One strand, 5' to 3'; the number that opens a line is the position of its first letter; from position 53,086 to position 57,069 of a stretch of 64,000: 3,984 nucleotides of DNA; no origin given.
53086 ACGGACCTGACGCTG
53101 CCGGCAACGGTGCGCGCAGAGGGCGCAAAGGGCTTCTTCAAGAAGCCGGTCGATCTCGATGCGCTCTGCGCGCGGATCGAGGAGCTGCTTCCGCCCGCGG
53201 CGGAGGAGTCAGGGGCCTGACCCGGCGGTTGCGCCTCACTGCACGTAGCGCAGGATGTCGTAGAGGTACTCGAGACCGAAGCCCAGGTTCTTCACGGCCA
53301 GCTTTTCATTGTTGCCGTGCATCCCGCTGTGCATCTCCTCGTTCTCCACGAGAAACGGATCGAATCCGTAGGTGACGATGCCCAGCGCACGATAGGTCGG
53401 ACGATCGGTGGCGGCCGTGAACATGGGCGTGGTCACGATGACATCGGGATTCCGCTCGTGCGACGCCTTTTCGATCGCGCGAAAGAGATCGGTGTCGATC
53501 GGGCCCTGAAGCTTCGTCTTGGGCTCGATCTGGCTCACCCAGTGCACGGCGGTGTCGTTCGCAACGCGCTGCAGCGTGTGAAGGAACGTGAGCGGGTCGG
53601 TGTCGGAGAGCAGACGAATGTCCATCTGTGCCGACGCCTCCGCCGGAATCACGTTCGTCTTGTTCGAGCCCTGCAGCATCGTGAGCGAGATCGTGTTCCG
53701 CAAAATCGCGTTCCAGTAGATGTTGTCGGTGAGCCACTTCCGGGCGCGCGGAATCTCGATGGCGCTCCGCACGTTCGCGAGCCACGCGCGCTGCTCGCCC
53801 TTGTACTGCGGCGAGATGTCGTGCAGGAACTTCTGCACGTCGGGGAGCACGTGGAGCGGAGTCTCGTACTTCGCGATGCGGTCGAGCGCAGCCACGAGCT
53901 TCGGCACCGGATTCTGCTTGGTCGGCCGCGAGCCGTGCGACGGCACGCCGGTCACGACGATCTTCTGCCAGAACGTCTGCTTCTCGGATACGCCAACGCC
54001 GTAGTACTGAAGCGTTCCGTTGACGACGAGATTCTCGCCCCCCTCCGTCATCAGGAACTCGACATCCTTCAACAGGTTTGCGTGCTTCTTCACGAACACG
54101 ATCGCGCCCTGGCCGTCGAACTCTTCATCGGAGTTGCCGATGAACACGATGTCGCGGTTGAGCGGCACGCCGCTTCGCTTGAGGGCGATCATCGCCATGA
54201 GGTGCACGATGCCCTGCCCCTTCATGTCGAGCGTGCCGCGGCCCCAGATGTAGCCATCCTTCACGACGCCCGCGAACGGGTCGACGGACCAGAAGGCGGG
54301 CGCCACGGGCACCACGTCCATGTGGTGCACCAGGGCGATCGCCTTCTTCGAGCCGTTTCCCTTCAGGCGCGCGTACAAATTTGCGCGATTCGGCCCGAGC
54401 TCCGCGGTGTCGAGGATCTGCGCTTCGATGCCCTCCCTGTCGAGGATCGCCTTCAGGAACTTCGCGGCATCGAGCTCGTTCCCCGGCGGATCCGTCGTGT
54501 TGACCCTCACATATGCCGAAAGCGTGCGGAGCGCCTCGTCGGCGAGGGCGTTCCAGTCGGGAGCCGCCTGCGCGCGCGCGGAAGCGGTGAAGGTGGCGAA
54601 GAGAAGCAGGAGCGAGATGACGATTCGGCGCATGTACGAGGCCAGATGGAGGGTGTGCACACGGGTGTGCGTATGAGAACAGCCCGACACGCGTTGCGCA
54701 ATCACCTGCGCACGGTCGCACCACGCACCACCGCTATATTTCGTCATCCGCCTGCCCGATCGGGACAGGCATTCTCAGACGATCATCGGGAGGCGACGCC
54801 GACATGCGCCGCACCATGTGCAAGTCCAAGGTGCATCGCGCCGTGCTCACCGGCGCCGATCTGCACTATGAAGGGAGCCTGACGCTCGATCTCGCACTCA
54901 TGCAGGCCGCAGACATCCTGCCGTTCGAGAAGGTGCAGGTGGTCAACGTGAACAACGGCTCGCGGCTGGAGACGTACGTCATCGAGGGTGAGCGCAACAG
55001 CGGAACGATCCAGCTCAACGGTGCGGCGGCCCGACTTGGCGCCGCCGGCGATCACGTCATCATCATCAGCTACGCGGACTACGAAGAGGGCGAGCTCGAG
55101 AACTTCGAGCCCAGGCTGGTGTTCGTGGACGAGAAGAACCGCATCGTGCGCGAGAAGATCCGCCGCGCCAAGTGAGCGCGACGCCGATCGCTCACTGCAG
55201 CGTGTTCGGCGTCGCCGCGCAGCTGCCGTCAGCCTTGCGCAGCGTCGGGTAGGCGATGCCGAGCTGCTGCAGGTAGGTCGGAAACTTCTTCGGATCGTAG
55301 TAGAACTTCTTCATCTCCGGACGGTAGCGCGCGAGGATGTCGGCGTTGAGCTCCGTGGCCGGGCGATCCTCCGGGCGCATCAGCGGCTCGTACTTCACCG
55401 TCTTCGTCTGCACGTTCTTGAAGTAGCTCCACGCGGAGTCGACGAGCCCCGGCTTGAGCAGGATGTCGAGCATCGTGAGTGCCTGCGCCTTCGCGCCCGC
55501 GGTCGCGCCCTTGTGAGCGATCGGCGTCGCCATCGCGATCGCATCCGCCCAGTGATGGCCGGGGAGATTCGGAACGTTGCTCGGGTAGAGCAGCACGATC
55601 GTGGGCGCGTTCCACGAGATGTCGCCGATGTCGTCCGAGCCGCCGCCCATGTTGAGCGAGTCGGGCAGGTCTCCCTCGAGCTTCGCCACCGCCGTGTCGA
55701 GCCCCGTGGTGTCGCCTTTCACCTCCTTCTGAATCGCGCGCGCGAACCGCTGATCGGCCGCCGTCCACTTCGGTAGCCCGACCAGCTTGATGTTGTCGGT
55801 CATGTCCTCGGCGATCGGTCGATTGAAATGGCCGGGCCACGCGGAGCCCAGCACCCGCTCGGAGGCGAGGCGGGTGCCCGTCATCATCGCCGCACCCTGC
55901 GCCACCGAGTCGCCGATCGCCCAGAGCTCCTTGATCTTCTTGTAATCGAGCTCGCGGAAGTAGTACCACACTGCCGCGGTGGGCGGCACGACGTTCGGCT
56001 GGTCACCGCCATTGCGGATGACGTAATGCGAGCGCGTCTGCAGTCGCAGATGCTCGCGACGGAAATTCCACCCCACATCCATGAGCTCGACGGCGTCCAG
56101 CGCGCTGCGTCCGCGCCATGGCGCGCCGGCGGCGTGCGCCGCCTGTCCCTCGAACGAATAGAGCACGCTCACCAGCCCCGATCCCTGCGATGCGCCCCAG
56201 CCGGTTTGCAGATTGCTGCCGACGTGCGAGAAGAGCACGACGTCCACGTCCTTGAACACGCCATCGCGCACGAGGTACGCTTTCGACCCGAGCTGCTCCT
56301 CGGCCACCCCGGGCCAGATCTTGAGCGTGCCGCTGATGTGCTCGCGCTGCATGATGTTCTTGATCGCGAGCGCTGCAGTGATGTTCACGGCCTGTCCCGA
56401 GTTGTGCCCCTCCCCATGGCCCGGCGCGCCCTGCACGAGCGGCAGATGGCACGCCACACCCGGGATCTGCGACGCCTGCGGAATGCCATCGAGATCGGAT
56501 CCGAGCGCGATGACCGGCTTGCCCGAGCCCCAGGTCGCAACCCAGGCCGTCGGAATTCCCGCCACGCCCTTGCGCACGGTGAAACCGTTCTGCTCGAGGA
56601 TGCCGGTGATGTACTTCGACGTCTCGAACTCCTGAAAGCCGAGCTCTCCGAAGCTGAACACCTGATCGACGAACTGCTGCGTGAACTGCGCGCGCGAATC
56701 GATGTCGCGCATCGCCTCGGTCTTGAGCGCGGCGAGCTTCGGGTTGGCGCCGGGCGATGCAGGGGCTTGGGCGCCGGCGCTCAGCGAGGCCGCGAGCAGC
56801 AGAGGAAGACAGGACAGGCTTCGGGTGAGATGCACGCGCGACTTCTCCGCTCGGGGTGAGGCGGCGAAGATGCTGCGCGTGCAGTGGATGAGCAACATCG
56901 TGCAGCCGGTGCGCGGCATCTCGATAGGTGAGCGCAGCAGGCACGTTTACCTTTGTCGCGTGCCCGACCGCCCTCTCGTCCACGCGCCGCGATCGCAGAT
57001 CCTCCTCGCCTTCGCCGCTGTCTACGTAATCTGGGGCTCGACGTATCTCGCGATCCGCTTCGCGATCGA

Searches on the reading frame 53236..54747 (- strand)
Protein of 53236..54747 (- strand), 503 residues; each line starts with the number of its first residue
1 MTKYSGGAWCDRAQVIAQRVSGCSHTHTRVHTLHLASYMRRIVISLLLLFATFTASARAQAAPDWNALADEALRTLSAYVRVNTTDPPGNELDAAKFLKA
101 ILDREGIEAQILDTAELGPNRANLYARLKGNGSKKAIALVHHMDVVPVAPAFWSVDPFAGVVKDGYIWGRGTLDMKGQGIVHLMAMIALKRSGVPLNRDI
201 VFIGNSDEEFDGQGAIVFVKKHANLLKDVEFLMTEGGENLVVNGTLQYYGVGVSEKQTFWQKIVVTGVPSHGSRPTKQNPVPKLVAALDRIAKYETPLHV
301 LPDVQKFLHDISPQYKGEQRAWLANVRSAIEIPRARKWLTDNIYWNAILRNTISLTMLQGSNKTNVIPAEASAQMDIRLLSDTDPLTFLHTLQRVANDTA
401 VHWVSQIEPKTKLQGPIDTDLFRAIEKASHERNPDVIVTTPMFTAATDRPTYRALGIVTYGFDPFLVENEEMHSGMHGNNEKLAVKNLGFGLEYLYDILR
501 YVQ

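Call 84: search_protein_families(library=pfam, proteins=[window:53236-54747:-], max_evalue=0.001)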
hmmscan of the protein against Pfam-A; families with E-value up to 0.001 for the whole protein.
window:53236-54747:- (503 aa): 3 families
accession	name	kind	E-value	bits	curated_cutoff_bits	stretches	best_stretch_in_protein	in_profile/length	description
PF01546.33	Peptidase_M20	-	1.8e-26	93.8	24.6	1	139-500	2-205/206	Peptidase family M20/M25/M40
PF07687.19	M20_dimer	-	1.3e-12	48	21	1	256-403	4-106/107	Peptidase dimerisation domain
PF04389.22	Peptidase_M28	-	1.1e-05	25.7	21.3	1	123-231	1-88/193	Peptidase family M28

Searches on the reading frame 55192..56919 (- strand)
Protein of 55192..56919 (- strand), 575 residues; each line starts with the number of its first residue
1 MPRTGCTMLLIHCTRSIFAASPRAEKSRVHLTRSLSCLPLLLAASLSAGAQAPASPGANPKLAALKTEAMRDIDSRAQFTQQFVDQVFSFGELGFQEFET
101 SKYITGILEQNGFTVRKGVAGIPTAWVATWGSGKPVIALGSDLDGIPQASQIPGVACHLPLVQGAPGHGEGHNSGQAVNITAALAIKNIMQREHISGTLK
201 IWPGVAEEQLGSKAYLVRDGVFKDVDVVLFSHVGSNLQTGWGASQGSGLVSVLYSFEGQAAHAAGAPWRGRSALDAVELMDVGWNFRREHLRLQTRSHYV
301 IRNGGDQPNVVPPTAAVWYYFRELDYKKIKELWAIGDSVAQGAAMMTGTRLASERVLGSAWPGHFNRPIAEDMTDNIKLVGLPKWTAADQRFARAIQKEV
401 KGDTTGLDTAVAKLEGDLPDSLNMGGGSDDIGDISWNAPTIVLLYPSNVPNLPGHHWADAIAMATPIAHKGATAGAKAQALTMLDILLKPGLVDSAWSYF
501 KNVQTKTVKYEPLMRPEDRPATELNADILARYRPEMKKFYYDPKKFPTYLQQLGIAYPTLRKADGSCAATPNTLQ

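Call 84: search_protein_families(library=pfam, proteins=[window:55192-56919:-], max_evalue=0.001)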
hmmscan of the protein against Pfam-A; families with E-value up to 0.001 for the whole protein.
window:55192-56919:- (575 aa): 1 family
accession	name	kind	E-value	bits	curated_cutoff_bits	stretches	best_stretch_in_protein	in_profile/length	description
PF07687.19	M20_dimer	-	4.9e-06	26.9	21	1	248-333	5-92/107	Peptidase dimerisation domain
